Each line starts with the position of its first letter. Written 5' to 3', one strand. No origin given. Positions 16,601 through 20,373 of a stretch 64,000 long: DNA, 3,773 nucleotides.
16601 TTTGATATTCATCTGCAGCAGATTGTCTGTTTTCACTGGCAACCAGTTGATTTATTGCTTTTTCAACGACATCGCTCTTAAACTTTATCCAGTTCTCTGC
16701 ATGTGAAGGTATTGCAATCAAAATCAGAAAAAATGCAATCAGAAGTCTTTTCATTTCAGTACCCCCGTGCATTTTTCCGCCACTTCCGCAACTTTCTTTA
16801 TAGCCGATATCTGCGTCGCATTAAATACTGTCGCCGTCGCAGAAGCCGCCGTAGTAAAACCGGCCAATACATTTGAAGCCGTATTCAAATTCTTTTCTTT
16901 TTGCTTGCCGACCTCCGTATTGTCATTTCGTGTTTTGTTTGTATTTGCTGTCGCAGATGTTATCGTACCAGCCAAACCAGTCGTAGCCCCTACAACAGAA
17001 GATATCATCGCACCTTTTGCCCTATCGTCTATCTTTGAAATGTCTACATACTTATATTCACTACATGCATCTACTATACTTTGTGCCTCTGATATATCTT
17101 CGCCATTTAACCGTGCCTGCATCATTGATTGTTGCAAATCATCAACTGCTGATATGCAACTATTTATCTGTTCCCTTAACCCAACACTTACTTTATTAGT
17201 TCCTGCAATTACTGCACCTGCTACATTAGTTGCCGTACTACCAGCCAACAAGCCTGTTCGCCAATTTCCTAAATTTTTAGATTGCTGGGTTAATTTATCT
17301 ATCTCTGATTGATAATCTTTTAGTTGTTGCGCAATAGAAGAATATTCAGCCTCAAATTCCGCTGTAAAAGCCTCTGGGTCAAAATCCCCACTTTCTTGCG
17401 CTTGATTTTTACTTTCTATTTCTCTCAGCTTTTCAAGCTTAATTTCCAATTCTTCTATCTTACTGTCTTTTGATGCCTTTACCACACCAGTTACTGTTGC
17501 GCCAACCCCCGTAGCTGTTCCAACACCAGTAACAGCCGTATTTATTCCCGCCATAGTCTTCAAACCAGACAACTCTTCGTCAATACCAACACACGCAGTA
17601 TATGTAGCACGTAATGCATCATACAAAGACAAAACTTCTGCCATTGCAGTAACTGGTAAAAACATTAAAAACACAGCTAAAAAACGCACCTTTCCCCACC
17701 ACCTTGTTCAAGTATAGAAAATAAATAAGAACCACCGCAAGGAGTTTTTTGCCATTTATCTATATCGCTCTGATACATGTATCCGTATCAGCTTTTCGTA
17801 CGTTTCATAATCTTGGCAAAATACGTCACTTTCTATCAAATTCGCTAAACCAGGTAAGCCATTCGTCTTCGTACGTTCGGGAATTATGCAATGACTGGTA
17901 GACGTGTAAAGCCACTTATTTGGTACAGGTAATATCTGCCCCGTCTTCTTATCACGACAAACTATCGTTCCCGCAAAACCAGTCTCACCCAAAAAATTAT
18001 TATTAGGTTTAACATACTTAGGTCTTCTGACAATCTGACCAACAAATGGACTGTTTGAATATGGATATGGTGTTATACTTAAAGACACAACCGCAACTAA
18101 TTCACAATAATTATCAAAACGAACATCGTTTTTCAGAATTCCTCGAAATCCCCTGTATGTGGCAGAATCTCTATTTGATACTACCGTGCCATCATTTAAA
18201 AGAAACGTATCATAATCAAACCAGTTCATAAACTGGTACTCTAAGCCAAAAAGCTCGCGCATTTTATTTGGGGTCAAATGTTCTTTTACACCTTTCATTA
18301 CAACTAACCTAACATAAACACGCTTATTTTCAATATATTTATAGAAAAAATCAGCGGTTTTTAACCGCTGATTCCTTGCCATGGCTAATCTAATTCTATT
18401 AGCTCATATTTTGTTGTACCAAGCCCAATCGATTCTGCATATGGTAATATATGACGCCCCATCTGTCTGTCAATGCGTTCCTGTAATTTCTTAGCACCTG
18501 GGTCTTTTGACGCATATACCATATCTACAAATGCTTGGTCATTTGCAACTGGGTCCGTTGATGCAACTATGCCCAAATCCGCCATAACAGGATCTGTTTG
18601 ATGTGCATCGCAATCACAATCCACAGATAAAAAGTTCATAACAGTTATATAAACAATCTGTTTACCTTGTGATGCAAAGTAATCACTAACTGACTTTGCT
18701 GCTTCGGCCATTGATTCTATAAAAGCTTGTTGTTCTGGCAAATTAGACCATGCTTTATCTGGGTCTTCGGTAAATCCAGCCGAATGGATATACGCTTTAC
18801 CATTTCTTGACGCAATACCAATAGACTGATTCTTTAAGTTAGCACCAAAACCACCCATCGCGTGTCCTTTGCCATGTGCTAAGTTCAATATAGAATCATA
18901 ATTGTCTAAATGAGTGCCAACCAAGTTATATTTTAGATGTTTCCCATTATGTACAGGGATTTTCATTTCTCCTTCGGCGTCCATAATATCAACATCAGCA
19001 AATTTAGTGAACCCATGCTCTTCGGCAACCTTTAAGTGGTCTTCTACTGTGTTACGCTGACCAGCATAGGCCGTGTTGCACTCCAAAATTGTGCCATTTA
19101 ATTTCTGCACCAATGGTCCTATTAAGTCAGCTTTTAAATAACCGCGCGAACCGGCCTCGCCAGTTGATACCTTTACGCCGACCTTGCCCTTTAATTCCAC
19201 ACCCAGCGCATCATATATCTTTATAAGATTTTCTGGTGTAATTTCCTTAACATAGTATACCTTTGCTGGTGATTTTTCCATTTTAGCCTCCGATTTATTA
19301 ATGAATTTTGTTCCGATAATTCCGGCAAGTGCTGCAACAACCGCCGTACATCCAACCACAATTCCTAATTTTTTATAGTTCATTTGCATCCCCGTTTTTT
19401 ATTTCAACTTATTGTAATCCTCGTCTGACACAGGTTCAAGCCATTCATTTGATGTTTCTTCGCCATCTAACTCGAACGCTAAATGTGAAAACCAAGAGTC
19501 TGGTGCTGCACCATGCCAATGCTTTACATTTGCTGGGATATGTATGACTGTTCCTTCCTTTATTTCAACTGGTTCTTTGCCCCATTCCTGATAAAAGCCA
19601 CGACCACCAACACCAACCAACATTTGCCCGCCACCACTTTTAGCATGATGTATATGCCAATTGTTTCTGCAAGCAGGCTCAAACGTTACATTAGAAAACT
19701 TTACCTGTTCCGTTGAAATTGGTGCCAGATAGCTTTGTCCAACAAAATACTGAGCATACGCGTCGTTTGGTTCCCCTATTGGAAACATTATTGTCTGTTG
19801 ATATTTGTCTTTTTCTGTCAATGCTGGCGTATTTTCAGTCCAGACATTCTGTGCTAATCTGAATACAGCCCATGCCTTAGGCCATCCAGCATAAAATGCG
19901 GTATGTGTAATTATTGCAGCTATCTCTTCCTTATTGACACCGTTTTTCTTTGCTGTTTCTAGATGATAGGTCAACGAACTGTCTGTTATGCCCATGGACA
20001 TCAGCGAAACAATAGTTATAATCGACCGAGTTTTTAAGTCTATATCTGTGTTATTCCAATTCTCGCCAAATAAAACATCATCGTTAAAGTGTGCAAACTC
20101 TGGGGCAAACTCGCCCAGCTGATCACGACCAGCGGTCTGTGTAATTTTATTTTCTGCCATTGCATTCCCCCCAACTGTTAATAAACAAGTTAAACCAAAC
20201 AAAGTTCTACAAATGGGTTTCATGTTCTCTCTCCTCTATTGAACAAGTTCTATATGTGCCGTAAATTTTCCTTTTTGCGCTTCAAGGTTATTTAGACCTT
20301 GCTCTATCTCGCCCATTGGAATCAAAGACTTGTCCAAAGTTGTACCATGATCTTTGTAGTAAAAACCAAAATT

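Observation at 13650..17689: Translationally coupled pair of exported proteins: Gly/Ala/Thr-zipper helical protein plus 1,034-aa Cys-rich, double-TM, HExxH protein (candidate two-component membrane-active toxin/effector)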

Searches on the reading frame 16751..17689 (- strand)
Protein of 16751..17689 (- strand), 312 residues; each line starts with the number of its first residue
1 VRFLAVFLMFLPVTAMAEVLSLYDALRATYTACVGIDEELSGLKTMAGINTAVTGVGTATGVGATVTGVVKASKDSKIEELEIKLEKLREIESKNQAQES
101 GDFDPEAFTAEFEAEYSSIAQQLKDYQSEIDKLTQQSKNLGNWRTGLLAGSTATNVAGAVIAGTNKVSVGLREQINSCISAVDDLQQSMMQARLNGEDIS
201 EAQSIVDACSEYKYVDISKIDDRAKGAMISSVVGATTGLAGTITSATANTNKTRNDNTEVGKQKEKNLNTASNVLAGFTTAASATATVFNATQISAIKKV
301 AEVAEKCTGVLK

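Call 3: search_protein_families(library=pfam, proteins=[window:16751-17689:-], max_evalue=1)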
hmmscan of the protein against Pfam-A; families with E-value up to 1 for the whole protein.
window:16751-17689:- (312 aa): 4 families
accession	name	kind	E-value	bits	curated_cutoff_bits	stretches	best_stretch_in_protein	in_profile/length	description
PF25398.1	CUX1_N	-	0.00047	20.6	27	1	112-139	59-86/116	CUX1-like, N-terminal tRNA-binding arm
PF05178.17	Kri1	-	0.043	14.8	25.2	1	70-118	14-73/102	KRI1-like family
PF08656.15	DASH_Dad3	-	0.17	12.4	23.1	0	114-137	10-33/76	DASH complex subunit Dad3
PF03357.26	Snf7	-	0.92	9.6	27.3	1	75-202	14-126/171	Snf7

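Call 4: search_protein_families(library=ncbifam, proteins=[window:16751-17689:-], max_evalue=1)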
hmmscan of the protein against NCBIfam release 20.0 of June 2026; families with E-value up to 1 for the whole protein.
window:16751-17689:- (312 aa): 2 families
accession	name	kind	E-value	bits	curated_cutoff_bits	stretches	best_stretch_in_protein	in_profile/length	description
NF045487.1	ASRP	equivalog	0.015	13.9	300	1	74-199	161-284/593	archaea-specific SMC-related protein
NF045780.1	TrlF_fam_ATP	equivalog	0.19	10.4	350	1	74-222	475-618/944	TrlF family AAA-like ATPase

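Call 6: find_homologous_proteins(query=window:16751-17689:-, max_evalue=0.001)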
Query window:16751-17689:- (312 aa): 2057 proteins with E <= 0.001 among 8000 candidates; the best 120 are listed.
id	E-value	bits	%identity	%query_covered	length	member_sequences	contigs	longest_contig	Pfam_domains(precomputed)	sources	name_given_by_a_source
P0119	5.1e-188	641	99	100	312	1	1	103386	-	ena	-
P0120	1.7e-186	636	99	100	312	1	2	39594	-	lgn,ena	-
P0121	1.0e-185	633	98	100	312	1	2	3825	-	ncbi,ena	-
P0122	1.7e-182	623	96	100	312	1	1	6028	-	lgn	-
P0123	5.6e-173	592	91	100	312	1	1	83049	-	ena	-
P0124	5.6e-172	588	92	100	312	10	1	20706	-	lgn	-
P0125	9.8e-172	588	90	100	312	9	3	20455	-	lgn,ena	-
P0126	1.0e-171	588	89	100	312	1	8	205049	-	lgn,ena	-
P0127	4.3e-166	569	88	100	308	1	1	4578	-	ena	-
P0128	4.2e-162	556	87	100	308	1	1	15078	-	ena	-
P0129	5.8e-162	555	86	100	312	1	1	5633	-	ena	-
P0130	1.9e-161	554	86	100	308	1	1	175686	-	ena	-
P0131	3.5e-161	553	86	100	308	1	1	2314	-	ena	-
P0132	5.5e-161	552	86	100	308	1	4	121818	-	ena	-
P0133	8.8e-161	552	86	100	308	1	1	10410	-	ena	-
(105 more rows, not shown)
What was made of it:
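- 16751..17689 (-): Gene for the conserved 312-aa exported accessory protein (GTG start; Shine-Dalgarno-like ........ at 17697-17690). More than 2,057 homologue clusters (call 6).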

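Call 21: search_solved_structures(query=A2, max_evalue=1, show_alignments=1)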
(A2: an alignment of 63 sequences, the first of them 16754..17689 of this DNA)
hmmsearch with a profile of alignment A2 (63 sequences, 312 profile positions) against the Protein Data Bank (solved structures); distinct sequences matched with E-value up to 1: 5.
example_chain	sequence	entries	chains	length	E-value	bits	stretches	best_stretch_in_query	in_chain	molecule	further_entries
5xau_C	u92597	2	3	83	0.0042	19.4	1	84-152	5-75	Laminin subunit gamma-1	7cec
4zry_B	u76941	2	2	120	0.12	14.7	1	161-198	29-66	Keratin, type II cytoskeletal 1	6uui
7ooc_H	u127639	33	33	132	0.57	12.4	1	39-97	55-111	30S ribosomal protein S9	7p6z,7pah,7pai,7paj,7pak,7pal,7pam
8hkx_AS3P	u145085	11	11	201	0.79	11.9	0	227-271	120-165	30S ribosomal protein S3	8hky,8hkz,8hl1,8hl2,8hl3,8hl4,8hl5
2lse_A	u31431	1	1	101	0.99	11.6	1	80-139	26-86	Four Helix Bundle Protein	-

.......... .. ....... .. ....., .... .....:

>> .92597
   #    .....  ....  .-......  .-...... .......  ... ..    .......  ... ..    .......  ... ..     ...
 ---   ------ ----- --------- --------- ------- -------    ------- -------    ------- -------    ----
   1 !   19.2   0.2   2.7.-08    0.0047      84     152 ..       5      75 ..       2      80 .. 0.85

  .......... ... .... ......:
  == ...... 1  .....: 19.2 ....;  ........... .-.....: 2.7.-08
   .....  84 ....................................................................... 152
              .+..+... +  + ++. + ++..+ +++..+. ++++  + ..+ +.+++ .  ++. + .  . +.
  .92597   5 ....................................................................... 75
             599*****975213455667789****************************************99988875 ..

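Call 30: predict_structure(alignment_id=A2)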
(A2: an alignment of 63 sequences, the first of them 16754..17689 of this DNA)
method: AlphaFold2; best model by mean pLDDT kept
length: 312 residues; sequences in the alignment: 63
mean_pLDDT: 42.8   pTM: 0.38
mean pLDDT of the five models: 42.8, 42.8, 41.7, 35.6, 34.2
residues with pLDDT >= 90: 0; 70-90: 16; 50-70: 87; < 50: 209
segments of 3 or more residues with pLDDT < 50: 10-19, 42-103, 107-109, 111-170, 221-293
pLDDT, mean of each block of 10 residues (from residue 1): 51 42 65 61 46 22 21 32 39 41 47 45 43 39 25 21 28 66 69 69 70 59 32 22 23 35 33 24 31 55 66 63
secondary structure, 60 per line:
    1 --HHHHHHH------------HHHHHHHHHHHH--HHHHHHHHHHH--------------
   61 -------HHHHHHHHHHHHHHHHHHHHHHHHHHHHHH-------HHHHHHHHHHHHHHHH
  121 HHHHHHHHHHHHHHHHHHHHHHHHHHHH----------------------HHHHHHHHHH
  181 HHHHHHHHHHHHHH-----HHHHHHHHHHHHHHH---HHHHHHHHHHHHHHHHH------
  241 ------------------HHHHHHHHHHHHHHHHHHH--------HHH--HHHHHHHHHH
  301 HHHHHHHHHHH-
elements in order: H3-9 H22-33 H36-46 H68-97 H105-148 H171-194 H200-214 H218-234 H259-277 H291-311
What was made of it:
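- Tried and rejected: AF2 of the small protein was too poor to search (pLDDT 43, call 30).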

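Call 43: find_related_loci(query=A2, collection=metagenome_contigs, flank=8000)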
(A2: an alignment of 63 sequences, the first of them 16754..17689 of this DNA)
Query A2 (312 aa) in metagenome_contigs; peptide patterns used: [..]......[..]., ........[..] (x = any residue, [..] = any of these).
295 stretches matched a pattern; 220 encode a relative of the query (tblastn E <= 1e-3); the best 80 are kept; 79 distinct loci.
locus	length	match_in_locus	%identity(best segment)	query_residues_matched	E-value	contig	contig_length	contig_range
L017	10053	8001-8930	69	1-312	3e-126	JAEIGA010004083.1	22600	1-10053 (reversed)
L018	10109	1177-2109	69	1-312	2e-125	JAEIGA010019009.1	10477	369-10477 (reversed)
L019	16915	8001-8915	65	3-312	2e-124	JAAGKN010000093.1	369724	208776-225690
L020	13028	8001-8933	65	1-312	7e-124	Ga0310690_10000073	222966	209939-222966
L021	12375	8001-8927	66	2-312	7e-124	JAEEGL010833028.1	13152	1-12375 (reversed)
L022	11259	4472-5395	67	3-312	1e-122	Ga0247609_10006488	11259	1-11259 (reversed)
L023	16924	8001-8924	68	3-312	3e-120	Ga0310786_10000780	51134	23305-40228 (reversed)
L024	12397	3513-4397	66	15-312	2e-119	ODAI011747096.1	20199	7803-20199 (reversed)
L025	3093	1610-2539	62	3-312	6e-123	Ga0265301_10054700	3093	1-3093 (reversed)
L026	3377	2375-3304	66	2-312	6e-122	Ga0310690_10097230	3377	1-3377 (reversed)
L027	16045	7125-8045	67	3-312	7e-118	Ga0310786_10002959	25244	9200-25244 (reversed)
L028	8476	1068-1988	67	3-312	6e-118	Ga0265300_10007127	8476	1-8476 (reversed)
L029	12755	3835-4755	64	3-312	2e-117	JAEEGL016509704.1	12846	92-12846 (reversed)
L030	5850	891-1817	65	1-312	2e-115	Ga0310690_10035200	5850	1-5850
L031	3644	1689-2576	63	15-312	5e-117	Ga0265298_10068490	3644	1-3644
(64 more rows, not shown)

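Call 67: search_protein_families(library=padloc, proteins=[window:16751-17689:-], max_evalue=0.01)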
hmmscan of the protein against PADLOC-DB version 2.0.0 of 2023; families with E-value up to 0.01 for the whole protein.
window:16751-17689:- (312 aa): 1 family
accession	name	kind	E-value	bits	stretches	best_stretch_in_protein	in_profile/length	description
PDLC00511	JetC1|JetC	-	0.0016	14.4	1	171-306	624-759/1108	DUF3584 domain; MukB-like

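Call 86: search_solved_structures(query=A6, max_evalue=5, show_alignments=2)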
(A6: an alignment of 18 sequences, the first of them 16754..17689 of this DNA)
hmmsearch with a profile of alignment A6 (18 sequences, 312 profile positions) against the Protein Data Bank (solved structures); distinct sequences matched with E-value up to 5: 3.
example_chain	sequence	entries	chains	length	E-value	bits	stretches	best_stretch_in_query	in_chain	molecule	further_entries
8crx_n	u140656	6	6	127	0.044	16.2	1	41-93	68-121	50S ribosomal protein L18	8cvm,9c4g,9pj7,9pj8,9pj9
4zry_B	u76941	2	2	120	0.15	14.5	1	161-199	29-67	Keratin, type II cytoskeletal 1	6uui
7ooc_H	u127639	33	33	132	0.32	13.4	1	39-95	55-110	30S ribosomal protein S9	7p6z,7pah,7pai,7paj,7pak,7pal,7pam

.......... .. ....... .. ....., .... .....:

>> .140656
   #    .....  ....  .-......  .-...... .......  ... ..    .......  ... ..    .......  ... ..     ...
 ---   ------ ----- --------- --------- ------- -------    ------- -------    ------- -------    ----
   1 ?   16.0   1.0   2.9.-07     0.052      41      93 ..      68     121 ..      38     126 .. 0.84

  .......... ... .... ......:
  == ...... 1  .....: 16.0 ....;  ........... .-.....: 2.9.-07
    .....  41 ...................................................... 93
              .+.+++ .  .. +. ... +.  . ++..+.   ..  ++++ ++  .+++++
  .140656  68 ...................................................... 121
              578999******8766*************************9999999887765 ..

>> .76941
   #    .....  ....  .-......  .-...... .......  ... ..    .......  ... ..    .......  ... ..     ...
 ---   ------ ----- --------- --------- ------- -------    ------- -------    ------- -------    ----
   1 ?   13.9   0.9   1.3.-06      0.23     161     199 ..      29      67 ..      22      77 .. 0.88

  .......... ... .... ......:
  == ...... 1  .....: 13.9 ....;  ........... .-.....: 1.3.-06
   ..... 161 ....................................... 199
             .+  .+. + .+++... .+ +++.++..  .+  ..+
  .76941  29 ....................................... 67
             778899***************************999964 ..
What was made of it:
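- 16751..17689 (-): No Pfam, NCBIfam or PDB relative (calls 3, 4, 21, 86).
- On ClyA-family alpha-PFTs (Hbl/Nhe/Mak/Smh): Nothing for the small protein (calls 21, 86).
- Profile searches find no PDB relative for the small protein (calls 21, 86).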

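Call 91: find_related_loci(query=A6, collection=viral_contigs, flank=6000)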
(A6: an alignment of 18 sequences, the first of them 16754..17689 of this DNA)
Query A6 (312 aa) in viral_contigs; peptide patterns used: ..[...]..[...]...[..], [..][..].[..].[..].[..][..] (x = any residue, [..] = any of these).
114 stretches matched a pattern; 2 encode a relative of the query (tblastn E <= 1e-3); 2 distinct loci.
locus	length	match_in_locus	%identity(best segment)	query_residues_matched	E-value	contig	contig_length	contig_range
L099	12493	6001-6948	57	1-312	6e-103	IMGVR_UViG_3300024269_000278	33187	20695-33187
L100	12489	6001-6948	57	1-312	6e-103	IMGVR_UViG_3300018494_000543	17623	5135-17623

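Call 92: search_dna_similar(query=window:16754-17689:-, collection=plasmids, mode=protein, max_evalue=0.001, max_rows=10)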
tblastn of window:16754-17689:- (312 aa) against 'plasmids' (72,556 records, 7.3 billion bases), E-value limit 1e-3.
No match.

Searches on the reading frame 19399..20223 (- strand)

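Call 3: search_protein_families(library=pfam, proteins=[window:19399-20223:-], max_evalue=1)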
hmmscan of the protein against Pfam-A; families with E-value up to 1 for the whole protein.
window:19399-20223:- (274 aa): 2 families
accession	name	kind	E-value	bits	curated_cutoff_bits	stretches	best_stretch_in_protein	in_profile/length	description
PF02627.25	CMD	-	4.3e-20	71.9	23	1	41-125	1-83/84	Carboxymuconolactone decarboxylase family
PF07883.17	Cupin_2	-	1e-05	25.5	27.2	1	179-239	3-58/70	Cupin domain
